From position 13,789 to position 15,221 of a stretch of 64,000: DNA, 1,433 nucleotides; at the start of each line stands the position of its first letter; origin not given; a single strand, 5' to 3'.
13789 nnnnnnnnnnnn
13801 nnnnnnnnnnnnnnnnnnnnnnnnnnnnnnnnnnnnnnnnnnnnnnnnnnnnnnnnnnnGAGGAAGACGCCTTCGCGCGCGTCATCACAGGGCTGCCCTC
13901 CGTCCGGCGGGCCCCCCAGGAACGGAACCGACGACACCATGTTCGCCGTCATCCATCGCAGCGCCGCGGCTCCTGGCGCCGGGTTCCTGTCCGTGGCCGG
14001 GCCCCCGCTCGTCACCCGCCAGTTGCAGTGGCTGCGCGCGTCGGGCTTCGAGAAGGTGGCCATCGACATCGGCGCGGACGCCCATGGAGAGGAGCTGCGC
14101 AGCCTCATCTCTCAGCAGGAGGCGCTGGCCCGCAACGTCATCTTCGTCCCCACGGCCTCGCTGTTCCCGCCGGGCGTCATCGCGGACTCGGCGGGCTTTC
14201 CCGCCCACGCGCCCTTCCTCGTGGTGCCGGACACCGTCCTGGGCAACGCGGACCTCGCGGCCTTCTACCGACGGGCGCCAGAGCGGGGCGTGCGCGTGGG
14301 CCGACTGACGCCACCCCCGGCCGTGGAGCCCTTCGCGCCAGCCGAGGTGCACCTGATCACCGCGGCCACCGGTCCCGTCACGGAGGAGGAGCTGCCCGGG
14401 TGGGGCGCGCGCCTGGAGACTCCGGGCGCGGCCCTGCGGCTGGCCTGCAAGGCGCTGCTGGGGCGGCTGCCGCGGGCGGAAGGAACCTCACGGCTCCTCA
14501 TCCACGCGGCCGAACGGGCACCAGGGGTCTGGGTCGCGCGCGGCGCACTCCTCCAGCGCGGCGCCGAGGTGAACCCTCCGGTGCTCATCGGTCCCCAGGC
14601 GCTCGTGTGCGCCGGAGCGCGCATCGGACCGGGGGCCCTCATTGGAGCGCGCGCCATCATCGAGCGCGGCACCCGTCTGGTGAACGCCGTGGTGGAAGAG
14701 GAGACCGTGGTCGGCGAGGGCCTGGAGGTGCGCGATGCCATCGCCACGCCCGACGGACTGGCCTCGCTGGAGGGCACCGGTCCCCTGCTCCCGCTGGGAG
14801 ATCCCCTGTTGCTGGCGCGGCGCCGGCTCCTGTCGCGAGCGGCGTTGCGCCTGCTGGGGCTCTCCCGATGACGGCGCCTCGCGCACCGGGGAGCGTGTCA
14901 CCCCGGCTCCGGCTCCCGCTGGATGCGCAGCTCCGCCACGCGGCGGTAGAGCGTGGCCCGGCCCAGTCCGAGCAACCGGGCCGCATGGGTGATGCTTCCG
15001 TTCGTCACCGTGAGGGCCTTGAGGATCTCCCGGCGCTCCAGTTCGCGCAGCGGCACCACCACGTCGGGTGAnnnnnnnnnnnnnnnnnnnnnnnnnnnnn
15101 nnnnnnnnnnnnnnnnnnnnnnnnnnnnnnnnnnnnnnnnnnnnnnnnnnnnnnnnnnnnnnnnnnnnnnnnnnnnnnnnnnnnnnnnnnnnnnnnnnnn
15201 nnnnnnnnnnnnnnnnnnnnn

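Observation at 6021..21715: Recurring palindromic operator-like motif GTCTC-N5-GAGAC in four intergenic regions of the EPS cluster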

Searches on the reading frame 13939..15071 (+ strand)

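Call 15: search_protein_families(library=pfam, proteins=[window:14028-15071:+])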
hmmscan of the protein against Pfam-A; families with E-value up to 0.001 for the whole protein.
window:14028-15071:+ (347 aa): 0 families

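Call 61: search_protein_families(library=ncbifam, proteins=[window:13939-14871:+], max_evalue=0.00001)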
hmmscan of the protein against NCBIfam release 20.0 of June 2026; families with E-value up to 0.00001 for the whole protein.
window:13939-14871:+ (310 aa): 2 families
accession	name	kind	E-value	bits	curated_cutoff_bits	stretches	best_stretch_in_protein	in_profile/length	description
NF052502.1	man1P_GTase_Rv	exception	1.4e-06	27.5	440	0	215-268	247-300/352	mannose-1-phosphate guanylyltransferase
NF002060.0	PRK00892.1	subfamily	4e-06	26.2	207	1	193-260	98-172/345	UDP-3-O-(3-hydroxymyristoyl)glucosamine N-acyltransferase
